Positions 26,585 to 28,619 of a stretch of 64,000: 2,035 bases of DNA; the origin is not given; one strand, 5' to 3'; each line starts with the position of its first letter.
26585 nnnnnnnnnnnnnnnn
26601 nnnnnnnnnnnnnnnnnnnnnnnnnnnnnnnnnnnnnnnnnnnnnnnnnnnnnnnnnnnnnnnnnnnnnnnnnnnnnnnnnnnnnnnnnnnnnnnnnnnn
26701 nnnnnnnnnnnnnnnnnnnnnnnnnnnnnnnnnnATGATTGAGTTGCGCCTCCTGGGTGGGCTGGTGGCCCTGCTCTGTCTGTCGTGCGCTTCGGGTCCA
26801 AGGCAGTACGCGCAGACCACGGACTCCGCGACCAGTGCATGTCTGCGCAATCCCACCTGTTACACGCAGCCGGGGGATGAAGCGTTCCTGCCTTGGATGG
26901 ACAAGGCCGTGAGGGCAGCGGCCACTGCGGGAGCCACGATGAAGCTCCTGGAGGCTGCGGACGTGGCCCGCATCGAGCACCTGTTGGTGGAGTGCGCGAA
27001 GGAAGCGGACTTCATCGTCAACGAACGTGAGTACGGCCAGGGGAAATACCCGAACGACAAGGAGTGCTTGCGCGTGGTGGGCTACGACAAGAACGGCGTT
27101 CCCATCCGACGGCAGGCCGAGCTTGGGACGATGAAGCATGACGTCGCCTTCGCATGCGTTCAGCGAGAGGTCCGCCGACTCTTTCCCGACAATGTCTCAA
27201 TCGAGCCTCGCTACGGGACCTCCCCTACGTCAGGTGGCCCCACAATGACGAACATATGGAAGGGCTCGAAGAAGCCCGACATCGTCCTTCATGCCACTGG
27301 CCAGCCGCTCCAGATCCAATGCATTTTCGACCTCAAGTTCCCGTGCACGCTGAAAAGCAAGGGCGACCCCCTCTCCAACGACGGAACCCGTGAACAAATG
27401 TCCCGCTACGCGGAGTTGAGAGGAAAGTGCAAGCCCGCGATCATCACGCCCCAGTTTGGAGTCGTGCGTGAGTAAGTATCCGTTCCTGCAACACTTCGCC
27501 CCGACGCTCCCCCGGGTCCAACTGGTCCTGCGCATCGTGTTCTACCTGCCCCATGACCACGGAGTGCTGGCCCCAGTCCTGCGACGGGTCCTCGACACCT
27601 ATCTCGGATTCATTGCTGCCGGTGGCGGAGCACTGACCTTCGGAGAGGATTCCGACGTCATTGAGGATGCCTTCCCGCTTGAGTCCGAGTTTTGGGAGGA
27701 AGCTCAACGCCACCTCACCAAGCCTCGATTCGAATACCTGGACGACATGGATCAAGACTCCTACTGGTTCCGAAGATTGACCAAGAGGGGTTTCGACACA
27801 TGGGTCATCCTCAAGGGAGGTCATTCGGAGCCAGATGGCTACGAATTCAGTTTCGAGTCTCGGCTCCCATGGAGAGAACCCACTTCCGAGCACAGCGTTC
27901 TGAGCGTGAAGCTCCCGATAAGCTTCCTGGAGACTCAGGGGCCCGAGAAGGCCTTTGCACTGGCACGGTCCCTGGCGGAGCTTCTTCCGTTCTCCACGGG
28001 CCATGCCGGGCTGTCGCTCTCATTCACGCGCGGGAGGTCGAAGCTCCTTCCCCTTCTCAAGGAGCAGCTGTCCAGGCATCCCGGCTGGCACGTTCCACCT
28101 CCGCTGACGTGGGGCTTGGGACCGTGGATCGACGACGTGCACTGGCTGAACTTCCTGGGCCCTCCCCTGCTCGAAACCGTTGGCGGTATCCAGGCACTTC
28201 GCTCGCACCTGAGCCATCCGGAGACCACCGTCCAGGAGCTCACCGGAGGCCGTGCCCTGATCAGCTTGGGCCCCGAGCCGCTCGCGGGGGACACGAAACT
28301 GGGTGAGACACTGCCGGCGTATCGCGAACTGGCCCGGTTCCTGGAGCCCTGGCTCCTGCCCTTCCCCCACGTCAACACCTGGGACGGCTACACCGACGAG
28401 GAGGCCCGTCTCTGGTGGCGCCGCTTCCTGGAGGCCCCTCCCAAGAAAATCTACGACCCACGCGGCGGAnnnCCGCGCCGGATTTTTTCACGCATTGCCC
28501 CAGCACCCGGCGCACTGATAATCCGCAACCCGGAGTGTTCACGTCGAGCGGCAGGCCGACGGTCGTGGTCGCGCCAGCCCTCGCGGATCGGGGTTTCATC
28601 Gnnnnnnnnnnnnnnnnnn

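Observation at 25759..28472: Translationally coupled three-gene cassette built around a Cys-rich lipoprotein - candidate polymorphic lipoprotein toxin/immunity module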

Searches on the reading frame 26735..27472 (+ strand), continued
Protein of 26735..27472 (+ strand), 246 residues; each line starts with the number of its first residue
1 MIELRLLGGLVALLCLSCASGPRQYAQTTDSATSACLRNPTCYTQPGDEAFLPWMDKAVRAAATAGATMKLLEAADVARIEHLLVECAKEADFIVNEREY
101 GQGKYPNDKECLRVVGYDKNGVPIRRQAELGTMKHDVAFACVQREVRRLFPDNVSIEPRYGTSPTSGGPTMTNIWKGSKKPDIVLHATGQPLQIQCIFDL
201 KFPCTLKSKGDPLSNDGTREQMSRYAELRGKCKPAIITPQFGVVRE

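Call 65: list_cluster_members(proteins=[P0216, P0239, P0191, P0186, P0232, P0234, P0264, P0177, P0209, P0270])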
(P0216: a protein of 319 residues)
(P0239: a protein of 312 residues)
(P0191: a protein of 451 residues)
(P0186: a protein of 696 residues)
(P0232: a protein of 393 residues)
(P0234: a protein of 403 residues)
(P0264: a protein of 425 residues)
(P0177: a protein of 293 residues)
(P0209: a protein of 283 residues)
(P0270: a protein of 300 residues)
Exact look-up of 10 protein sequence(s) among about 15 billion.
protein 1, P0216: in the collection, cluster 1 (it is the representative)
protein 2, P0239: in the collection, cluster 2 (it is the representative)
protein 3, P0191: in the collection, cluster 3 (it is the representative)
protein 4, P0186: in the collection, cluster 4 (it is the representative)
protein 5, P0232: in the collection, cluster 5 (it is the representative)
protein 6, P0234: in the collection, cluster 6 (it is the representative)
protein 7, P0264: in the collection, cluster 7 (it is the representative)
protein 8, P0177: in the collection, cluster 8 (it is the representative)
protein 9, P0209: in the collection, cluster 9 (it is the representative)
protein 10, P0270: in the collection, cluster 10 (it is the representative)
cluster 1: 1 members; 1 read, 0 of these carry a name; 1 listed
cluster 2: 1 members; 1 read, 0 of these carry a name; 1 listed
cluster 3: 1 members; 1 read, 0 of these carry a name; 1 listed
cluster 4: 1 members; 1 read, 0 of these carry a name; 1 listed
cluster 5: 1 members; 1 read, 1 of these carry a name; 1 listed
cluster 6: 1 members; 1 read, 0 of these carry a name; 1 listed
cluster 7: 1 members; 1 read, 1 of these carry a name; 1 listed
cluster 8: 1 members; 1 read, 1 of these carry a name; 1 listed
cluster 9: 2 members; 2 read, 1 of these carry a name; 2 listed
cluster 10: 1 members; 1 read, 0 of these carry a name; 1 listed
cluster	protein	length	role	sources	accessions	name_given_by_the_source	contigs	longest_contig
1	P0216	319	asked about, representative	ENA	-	-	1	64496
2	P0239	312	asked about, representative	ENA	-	-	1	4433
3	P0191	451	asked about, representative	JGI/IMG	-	-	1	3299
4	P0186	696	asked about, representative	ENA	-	-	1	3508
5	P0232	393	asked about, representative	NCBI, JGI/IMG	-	hypothetical protein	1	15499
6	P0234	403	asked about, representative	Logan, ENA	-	-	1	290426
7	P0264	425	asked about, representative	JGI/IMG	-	hypothetical protein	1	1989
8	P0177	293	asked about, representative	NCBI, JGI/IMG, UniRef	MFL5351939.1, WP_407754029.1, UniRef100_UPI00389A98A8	hypothetical protein [Archangium sp.] | hypothetical protein | hypothetical protein n=1 Tax=Archangium sp. TaxID=1872627 RepID=UPI00389A98A8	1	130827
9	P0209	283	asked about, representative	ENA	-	-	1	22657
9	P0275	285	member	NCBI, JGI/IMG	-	hypothetical protein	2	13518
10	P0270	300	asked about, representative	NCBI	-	-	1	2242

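Call 67: find_encoding_contigs(protein=P0216, flank=6000, max_places=2)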
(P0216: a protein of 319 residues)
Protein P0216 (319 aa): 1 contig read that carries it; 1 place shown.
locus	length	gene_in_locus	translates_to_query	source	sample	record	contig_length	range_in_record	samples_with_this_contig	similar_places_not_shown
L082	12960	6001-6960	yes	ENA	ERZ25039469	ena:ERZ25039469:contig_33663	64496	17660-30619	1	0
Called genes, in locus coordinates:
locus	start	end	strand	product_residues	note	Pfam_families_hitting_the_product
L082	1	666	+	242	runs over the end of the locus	-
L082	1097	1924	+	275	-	PF13701:DDE_Tnp_1_4, PF01609:DDE_Tnp_1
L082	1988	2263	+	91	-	-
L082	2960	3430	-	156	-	PF03050:DDE_Tnp_IS66, PF13817:DDE_Tnp_IS66_C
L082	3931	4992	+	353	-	PF09937:DUF2169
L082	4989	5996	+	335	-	-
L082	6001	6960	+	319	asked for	PF13665:Tox-PAAR-like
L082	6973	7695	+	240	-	PF11876:TsiV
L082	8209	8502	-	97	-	PF03050:DDE_Tnp_IS66, PF13817:DDE_Tnp_IS66_C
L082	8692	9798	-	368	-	PF01526:DDE_Tnp_Tn3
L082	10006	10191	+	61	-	PF01807:Zn_ribbon_DnaG (weak)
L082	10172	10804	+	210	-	PF08275:DNAG_N (faint), PF13155:Toprim_2 (weak)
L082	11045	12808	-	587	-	PF00211:Guanylate_cyc, PF13428:TPR_14 (faint), PF13424:TPR_12 (faint), PF00515:TPR_1 (faint), PF07719:TPR_2 (faint), PF13181:TPR_8 (faint), PF13414:TPR_11 (faint), PF14559:TPR_19 (weak), +1 more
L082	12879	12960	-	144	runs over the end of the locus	PF13358:DDE_3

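Call 68: find_encoding_contigs(protein=P0234, flank=5000, max_places=2)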
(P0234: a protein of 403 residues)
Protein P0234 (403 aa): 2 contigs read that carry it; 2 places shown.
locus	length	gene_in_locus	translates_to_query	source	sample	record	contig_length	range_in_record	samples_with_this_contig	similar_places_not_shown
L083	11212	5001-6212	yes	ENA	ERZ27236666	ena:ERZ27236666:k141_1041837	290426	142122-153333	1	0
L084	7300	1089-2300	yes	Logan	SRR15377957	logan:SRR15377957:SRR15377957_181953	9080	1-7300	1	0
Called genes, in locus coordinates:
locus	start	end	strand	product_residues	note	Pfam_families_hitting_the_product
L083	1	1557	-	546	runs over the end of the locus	PF00743:FMO-like, PF01266:DAO (faint), PF05834:Lycopene_cycl (weak), PF07992:Pyr_redox_2, PF13450:NAD_binding_8, PF13738:Pyr_redox_3, PF13434:Lys_Orn_oxgnase (faint)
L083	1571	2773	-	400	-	PF00108:Thiolase_N, PF02803:Thiolase_C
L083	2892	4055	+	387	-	PF00108:Thiolase_N, PF02803:Thiolase_C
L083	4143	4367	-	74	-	-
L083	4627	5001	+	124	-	-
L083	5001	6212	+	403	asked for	-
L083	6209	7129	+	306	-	PF11876:TsiV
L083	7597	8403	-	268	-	PF03328:HpcH_HpaI, PF15617:C-C_Bond_Lyase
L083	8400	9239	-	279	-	PF27832:Htd2, PF13452:FAS1_DH_region (weak)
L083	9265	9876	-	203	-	PF00440:TetR_N, PF16859:TetR_C_11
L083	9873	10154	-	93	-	-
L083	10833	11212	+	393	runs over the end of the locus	PF02515:CoA_transf_3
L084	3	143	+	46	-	?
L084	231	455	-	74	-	-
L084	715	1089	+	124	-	-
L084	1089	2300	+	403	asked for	-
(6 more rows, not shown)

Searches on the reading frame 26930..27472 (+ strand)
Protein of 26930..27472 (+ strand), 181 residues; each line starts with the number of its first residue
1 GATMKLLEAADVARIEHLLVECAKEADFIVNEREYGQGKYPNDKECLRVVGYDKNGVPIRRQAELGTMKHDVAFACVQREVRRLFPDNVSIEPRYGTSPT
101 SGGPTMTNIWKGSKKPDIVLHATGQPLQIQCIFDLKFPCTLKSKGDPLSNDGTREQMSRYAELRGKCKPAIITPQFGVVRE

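Call 69: search_protein_families(library=pfam, alignment_id=A5, max_evalue=1)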
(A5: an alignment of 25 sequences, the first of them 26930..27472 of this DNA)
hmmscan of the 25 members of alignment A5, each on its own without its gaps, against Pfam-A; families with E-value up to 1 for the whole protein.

A. member 1, window:26930-27472:+ (181 aa): 2 families
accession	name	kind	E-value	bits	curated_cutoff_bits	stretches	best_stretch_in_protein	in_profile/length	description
PF15269.12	zf-C2H2_7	-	0.15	12.6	27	1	113-144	5-35/54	Zinc-finger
PF19203.5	DUF5875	-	0.28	11.1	26.5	1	4-44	28-67/228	Family of unknown function (DUF5875)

B. families by the number of members that match (of 25 scanned): 22 families
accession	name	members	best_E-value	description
PF13665.11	Tox-PAAR-like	2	9.2e-37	Toxin PAAR-like domain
PF02923.21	BamHI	2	0.048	Restriction endonuclease BamHI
PF09533.15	DUF2380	1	2.5e-19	Predicted lipoprotein of unknown function (DUF2380)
PF14398.11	ATPgrasp_YheCD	1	0.0036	YheC/D like ATP-grasp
PF21845.1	DUF6904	1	0.0059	Domain of unknown function (DUF6904)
PF12037.13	ATAD3_N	1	0.0095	ATPase family AAA domain-containing protein 3, N-terminal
PF24752.1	DUF7697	1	0.02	Family of unknown function (DUF7697)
PF19436.4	ACS_CODH_B_C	1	0.03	ACS/CODH beta subunit C-terminal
PF09722.15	Xre_MbcA_ParS_C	1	0.031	Antitoxin Xre/MbcA/ParS C-terminal toxin-binding domain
PF02646.22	RmuC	1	0.037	RmuC family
PF05757.16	PsbQ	1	0.067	Oxygen evolving enhancer protein 3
PF24381.1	DUF7537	1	0.079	Family of unknown function (DUF7537)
PF15269.12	zf-C2H2_7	1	0.15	Zinc-finger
PF22023.1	Pus10_THUMP_arc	1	0.15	Pus10 THUMP domain, archaeal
PF22281.1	DUF6959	1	0.15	Family of unknown function (DUF6959)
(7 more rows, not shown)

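Call 72: search_solved_structures(query=A7, max_evalue=10, show_alignments=3)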
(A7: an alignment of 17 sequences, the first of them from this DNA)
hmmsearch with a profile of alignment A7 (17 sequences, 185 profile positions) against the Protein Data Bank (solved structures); distinct sequences matched with E-value up to 10: 4.
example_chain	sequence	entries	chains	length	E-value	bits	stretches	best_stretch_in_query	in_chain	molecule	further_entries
4mkm_A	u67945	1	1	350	0.15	15.1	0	48-108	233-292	Putative surface anchored protein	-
6tmg_g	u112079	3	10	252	1.1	12.4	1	36-105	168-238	ATPTG5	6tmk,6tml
4fkz_A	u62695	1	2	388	1.4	12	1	71-129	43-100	UDP-N-acetylglucosamine 2-epimerase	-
1o6c_A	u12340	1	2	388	1.4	12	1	71-129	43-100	UDP-N-acetylglucosamine 2-epimerase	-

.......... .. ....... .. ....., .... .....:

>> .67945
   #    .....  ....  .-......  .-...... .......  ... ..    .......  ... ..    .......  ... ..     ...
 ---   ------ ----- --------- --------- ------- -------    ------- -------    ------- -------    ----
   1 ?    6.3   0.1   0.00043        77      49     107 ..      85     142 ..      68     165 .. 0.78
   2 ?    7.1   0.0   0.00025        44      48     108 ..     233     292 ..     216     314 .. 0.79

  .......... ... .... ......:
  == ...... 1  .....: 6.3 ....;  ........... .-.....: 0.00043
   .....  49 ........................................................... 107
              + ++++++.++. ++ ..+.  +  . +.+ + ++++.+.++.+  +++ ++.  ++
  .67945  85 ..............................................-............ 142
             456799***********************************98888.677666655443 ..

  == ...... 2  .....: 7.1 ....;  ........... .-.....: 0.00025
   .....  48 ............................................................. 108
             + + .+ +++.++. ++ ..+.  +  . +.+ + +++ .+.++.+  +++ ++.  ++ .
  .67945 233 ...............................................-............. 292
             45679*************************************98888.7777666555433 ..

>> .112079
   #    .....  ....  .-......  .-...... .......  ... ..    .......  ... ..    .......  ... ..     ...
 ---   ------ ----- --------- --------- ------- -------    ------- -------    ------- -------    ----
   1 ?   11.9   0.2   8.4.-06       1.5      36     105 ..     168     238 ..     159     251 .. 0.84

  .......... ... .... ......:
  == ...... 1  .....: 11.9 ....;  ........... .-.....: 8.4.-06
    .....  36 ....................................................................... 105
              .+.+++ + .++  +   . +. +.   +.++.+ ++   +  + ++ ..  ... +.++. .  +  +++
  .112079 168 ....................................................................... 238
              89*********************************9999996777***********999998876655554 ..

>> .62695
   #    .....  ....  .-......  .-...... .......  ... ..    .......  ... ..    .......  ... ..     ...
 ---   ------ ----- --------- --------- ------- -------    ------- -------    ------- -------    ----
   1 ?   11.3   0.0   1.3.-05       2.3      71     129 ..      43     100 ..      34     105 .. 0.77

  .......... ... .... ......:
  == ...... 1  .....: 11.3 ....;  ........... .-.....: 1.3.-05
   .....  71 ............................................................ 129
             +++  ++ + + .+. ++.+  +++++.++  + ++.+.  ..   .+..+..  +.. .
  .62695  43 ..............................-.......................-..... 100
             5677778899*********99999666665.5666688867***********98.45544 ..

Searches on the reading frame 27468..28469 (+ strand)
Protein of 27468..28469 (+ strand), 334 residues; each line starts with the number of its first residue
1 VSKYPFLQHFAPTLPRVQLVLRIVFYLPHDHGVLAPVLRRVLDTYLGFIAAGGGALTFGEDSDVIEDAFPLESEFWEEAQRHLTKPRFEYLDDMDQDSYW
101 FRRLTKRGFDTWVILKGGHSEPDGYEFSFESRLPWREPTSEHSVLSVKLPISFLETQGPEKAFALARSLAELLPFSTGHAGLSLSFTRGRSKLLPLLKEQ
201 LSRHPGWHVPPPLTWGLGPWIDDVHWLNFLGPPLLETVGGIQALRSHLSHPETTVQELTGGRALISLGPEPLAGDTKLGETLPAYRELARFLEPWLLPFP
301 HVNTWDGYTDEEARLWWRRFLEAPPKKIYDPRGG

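Call 3: search_protein_families(library=pfam, proteins=[window:27468-28469:+], max_evalue=1)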
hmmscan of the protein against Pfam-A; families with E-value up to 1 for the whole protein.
window:27468-28469:+ (334 aa): 1 family
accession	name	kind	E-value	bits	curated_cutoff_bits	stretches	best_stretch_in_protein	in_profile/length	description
PF11876.13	TsiV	-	1.3e-39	136.7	25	1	119-320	58-271/271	Type VI immunity for VRR-NUC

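Call 4: search_protein_families(library=ncbifam, proteins=[window:27468-28469:+], max_evalue=1)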
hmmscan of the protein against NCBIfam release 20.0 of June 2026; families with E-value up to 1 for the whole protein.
window:27468-28469:+ (334 aa): 0 families

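Call 29: search_solved_structures(query=window:27468-28469:+, max_evalue=0.01, show_alignments=1)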
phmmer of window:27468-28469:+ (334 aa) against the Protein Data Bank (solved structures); distinct sequences matched with E-value up to 0.01: 0.

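Call 40: search_protein_families(library=padloc, proteins=[window:27468-28469:+], max_evalue=1)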
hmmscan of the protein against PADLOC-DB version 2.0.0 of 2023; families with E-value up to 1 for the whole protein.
window:27468-28469:+ (334 aa): 3 families
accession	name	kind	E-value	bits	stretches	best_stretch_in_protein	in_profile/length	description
PDLC04513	PDC-M20B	-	4e-108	359.3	1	20-322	25-328/328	-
PDLC04512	PDC-M20B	-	1.1e-66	223.1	1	18-321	20-301/302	-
PDLC04514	PDC-M20B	-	2.4e-28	97.4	1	111-321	62-281/282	-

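Call 41: search_protein_families(library=phrogs, proteins=[window:27468-28469:+], max_evalue=1)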
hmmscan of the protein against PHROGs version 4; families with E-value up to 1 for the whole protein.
window:27468-28469:+ (334 aa): 2 families
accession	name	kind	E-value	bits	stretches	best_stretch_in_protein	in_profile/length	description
phrog_6456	-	unknown function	1.7e-12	48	1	122-295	117-299/356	-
phrog_26080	-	unknown function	0.72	9.7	1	73-114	150-194/357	-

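Call 56: search_solved_structures(query=A6, max_evalue=1, show_alignments=2)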
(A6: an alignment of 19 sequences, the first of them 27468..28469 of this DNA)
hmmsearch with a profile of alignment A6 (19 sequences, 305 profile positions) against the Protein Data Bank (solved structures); distinct sequences matched with E-value up to 1: 4.
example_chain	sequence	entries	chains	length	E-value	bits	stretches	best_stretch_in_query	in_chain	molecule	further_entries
7drg_A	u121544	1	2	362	1.1e-13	54.2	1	100-265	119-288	PA0821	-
8yxv_B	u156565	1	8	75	0.0064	18.9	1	19-83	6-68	Antitoxin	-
8yzg_A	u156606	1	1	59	0.051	16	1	21-70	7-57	Antitoxin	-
9qwr_A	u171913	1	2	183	0.42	13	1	26-96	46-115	MICOS complex subunit MIC60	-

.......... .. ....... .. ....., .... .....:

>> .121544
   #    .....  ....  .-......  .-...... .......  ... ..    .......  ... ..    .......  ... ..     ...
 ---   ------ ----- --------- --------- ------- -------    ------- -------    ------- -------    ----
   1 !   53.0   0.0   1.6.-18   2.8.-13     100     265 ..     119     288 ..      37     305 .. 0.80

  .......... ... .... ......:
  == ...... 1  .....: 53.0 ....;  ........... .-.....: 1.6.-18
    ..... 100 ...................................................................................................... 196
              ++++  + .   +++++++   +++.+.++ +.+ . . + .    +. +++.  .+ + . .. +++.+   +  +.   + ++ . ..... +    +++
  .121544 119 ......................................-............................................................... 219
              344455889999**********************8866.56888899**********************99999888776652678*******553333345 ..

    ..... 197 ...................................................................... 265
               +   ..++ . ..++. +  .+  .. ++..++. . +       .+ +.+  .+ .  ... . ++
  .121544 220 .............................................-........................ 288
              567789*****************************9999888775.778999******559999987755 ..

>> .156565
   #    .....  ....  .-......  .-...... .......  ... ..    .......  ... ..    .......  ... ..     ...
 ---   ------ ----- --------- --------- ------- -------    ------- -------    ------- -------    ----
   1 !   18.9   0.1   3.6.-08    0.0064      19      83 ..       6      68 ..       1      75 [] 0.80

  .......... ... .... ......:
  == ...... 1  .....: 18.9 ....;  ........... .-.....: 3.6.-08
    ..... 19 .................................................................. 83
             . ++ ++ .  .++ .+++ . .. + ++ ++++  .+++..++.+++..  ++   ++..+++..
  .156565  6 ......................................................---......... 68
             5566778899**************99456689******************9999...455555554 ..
